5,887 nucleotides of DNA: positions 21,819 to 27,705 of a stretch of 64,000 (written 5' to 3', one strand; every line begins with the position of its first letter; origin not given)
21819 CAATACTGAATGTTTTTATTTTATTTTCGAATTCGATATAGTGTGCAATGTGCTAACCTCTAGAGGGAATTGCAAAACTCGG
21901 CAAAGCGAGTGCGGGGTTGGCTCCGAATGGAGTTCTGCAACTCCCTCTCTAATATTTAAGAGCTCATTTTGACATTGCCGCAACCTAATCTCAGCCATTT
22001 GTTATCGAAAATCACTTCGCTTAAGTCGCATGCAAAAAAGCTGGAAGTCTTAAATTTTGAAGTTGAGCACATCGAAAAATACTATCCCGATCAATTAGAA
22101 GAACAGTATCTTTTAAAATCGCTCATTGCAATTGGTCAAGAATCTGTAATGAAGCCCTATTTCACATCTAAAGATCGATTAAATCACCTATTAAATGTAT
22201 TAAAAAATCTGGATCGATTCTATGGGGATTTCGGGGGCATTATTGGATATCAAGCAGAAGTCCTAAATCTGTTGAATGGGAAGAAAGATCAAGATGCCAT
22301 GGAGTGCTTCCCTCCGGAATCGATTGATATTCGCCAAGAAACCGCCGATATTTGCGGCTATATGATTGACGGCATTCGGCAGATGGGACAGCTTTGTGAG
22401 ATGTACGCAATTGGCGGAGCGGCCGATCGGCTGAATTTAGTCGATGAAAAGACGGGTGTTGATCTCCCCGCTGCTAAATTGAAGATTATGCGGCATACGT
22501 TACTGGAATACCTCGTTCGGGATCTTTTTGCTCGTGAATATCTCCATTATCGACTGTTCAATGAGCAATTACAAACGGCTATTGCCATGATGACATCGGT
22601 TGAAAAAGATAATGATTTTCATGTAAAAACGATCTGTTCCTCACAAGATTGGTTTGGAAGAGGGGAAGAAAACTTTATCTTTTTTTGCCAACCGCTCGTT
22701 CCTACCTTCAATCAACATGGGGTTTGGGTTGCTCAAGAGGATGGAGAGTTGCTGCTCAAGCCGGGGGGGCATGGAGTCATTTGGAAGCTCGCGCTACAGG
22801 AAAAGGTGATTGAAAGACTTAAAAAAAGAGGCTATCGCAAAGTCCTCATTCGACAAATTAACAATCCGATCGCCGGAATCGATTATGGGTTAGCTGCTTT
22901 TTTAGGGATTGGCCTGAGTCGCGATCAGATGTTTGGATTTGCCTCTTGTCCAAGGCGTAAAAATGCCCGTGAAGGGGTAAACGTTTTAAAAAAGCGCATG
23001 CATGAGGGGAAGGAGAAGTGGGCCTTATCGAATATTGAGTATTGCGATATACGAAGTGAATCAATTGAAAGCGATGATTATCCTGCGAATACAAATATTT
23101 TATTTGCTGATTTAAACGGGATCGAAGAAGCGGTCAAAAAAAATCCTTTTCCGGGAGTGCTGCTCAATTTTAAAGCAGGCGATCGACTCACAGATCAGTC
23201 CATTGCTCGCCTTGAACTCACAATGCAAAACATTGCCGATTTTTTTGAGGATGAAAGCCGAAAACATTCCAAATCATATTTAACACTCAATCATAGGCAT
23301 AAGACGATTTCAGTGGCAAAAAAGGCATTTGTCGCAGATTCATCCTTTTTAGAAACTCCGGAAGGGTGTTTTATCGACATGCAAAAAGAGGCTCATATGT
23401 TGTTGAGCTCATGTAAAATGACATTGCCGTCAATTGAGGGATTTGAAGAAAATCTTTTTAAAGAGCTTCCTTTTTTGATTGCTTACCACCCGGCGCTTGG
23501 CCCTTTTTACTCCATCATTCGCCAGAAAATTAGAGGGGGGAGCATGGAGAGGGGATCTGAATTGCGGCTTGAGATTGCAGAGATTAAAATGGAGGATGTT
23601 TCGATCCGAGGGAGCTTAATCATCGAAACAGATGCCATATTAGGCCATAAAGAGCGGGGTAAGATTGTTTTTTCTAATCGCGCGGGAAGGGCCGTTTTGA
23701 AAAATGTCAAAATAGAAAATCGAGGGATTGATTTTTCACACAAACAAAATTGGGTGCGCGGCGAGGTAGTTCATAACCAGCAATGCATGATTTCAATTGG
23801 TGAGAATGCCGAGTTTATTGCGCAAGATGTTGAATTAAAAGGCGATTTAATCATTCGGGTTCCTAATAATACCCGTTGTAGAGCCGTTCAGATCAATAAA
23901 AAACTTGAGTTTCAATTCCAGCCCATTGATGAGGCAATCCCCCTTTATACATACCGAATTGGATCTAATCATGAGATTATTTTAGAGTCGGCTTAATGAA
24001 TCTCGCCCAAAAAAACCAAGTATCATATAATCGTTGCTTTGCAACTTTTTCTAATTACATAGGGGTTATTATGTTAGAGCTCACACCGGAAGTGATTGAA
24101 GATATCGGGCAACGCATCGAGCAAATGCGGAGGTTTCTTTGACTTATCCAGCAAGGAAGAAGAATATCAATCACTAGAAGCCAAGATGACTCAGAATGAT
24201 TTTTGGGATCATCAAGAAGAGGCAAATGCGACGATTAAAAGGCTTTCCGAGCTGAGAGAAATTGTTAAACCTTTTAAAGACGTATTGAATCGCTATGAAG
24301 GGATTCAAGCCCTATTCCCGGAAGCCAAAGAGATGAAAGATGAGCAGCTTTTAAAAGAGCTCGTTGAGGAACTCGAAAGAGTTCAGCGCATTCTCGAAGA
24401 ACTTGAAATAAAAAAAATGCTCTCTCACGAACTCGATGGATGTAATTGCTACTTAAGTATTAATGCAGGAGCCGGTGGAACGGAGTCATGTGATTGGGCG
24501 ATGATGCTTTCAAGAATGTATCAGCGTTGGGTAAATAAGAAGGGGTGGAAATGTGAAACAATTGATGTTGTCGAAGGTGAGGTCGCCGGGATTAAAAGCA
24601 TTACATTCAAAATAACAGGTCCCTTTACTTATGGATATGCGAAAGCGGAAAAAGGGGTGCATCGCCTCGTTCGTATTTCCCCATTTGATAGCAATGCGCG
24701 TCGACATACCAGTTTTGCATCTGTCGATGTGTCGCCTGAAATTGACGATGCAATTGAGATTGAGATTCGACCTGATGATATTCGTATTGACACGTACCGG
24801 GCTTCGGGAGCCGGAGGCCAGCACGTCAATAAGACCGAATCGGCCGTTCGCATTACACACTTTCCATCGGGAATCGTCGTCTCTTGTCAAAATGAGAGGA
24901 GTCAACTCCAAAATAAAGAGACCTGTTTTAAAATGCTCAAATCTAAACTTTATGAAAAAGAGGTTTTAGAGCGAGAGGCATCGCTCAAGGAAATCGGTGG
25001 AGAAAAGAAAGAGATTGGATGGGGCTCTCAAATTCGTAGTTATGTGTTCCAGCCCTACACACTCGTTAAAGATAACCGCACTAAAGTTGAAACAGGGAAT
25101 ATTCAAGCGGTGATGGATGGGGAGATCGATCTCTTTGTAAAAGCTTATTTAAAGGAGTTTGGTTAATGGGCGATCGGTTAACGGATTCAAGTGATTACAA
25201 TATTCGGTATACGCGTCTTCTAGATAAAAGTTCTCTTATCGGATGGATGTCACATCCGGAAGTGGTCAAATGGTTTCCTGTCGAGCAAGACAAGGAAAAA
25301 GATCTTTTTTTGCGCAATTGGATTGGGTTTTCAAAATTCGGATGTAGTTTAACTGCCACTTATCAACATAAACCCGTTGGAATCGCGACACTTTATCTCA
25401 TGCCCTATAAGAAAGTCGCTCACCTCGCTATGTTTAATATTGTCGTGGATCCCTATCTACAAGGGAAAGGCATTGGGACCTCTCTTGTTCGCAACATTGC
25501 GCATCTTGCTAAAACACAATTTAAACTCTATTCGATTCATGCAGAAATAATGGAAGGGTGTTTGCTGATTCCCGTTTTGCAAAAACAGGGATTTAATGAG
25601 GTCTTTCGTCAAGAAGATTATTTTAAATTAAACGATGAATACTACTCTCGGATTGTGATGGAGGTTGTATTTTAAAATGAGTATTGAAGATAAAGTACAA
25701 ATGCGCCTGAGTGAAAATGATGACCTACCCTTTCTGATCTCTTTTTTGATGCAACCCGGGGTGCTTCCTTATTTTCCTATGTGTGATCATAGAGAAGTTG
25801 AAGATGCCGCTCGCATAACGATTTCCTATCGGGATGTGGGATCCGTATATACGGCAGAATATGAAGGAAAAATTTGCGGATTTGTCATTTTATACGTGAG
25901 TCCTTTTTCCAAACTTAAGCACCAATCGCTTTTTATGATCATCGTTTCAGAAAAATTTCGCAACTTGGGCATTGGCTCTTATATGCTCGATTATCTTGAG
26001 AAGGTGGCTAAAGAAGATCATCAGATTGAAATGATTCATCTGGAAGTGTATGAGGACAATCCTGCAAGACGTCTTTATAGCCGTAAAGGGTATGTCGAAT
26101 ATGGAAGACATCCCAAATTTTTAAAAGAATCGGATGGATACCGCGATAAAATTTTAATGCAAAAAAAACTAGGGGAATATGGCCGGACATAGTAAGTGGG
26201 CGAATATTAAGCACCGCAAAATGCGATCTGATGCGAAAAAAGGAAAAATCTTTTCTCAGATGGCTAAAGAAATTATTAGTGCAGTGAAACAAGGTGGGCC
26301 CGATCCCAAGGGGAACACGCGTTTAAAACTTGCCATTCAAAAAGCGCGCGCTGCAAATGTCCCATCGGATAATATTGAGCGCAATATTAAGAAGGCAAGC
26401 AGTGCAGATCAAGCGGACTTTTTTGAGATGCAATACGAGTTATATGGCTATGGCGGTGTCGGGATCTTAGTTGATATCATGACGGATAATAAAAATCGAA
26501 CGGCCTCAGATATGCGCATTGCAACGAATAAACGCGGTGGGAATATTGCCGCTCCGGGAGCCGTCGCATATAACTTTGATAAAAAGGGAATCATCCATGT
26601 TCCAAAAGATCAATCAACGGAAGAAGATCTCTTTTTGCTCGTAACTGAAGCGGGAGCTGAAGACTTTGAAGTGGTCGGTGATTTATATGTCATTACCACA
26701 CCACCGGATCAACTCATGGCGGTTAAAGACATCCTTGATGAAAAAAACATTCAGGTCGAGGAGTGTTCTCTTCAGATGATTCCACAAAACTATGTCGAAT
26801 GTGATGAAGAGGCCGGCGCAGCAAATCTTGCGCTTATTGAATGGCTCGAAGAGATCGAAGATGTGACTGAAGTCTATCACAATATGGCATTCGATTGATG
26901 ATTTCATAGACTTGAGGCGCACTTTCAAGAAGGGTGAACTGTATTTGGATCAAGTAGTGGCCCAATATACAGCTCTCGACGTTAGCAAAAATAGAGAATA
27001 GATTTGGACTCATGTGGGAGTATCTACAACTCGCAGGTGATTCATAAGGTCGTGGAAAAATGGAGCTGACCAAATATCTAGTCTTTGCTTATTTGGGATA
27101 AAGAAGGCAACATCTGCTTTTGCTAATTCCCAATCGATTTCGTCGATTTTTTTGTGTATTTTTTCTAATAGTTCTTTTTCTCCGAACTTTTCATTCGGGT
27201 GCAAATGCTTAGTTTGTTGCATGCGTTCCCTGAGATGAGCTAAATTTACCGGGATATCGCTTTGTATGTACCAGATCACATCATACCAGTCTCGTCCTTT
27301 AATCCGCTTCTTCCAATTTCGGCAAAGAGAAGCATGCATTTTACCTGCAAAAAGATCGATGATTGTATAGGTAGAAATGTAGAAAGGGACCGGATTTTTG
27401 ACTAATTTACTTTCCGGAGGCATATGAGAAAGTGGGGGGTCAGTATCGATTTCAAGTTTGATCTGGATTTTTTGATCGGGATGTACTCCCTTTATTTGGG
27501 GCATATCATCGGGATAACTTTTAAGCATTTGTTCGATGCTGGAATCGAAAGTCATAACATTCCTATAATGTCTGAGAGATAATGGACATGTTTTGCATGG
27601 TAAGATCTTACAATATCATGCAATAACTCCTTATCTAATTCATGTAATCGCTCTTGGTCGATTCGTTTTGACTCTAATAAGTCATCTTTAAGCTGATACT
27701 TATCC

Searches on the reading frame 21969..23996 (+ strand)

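Call 48: search_protein_families(library=pfam, proteins=[window:21969-23996:+], max_evalue=0.001)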
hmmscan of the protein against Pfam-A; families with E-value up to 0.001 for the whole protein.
window:21969-23996:+ (675 aa): 2 families
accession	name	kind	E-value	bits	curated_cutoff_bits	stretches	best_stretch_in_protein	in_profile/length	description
PF25441.1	Hexapep_UGP3_C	-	8.3e-39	133.5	27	1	521-673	1-164/166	UGP3-like, C-terminal hexapeptide repeats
PF01704.24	UDPGP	-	1.1e-06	28.1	22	1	201-466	101-354/413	UTP--glucose-1-phosphate uridylyltransferase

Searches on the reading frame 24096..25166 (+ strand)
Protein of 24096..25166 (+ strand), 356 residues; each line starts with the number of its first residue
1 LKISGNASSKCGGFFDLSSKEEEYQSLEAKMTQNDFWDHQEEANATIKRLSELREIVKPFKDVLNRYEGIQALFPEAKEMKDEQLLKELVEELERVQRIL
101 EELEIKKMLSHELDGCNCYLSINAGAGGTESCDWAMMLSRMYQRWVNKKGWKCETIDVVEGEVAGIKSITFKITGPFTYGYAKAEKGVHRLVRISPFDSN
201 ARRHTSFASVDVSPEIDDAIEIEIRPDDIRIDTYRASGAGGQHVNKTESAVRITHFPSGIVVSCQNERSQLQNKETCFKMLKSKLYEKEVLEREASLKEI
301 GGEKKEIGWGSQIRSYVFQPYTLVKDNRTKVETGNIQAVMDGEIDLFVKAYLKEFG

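Call 32: search_protein_families(library=pfam, proteins=[window:24096-25166:+], max_evalue=0.001)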
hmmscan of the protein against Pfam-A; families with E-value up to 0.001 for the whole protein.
window:24096-25166:+ (356 aa): 2 families
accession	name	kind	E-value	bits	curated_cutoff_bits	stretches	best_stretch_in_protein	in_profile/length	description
PF03462.23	PCRF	-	1.7e-58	198.1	24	1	21-210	2-194/194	PCRF domain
PF00472.26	RF-1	-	1e-43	148.4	35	1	219-328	2-116/116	RF-1 domain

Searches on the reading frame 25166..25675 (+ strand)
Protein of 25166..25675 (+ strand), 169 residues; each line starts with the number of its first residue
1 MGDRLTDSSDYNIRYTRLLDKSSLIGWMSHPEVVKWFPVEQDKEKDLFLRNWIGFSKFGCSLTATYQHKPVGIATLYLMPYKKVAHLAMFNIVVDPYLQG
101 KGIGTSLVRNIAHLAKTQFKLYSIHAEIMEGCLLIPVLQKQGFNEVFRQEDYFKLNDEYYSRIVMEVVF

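Call 32: search_protein_families(library=pfam, proteins=[window:25166-25675:+], max_evalue=0.001)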
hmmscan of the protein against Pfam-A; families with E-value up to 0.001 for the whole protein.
window:25166-25675:+ (169 aa): 5 families
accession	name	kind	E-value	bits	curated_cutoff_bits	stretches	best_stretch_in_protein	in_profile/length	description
PF00583.31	Acetyltransf_1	-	1.2e-09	38.9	20.7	1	38-130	14-102/116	Acetyltransferase (GNAT) family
PF13302.13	Acetyltransf_3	-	4.2e-06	27.9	25.4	1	16-129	7-122/138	Acetyltransferase (GNAT) domain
PF13508.13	Acetyltransf_7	-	6.5e-06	26.9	27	1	63-118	7-59/84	Acetyltransferase (GNAT) domain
PF13420.13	Acetyltransf_4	-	0.00038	21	24.3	1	13-162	1-153/155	Acetyltransferase (GNAT) domain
PF13673.13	Acetyltransf_10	-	0.001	19.5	23.6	0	64-146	36-110/128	Acetyltransferase (GNAT) domain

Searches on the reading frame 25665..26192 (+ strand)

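Call 32: search_protein_families(library=pfam, proteins=[window:25665-26192:+], max_evalue=0.001)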
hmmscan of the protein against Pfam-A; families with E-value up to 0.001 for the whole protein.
window:25665-26192:+ (175 aa): 5 families
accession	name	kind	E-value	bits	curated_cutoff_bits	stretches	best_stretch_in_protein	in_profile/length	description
PF00583.31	Acetyltransf_1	-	3e-15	57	20.7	1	45-143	20-116/116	Acetyltransferase (GNAT) family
PF13508.13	Acetyltransf_7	-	7e-13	49.2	27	1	59-145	3-84/84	Acetyltransferase (GNAT) domain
PF13673.13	Acetyltransf_10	-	2.9e-08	34.2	23.6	1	61-148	33-112/128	Acetyltransferase (GNAT) domain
PF08445.16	FR47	-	6.3e-05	23.3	22.1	1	87-146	22-80/86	FR47-like protein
PF13420.13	Acetyltransf_4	-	7e-05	23.3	24.3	1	41-162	30-153/155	Acetyltransferase (GNAT) domain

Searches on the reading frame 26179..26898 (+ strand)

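Call 32: search_protein_families(library=pfam, proteins=[window:26179-26898:+], max_evalue=0.001)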
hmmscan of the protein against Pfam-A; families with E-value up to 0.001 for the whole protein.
window:26179-26898:+ (239 aa): 2 families
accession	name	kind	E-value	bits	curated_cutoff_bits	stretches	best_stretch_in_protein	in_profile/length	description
PF01709.26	Transcrip_reg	-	1.9e-51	174.4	27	1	83-236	3-160/160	TACO1/YebC second and third domain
PF20772.2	TACO1_YebC_N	-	1.2e-31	109.4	36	1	5-75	1-72/73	TACO1/YebC protein N-terminal domain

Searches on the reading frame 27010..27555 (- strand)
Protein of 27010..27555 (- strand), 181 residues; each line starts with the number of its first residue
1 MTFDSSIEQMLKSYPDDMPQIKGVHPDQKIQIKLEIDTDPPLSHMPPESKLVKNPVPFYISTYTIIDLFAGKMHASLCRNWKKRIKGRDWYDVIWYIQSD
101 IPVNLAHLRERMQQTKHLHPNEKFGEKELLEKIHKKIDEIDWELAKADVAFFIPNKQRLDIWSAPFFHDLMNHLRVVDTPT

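Call 33: search_protein_families(library=pfam, proteins=[window:27010-27555:-], max_evalue=0.001)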
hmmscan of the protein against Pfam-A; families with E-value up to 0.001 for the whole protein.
window:27010-27555:- (181 aa): 1 family
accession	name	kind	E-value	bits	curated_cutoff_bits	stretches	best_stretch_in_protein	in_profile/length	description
PF08843.17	AbiEii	-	8.8e-17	62.3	22.5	1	26-155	96-229/238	Nucleotidyl transferase AbiEii toxin, Type IV TA system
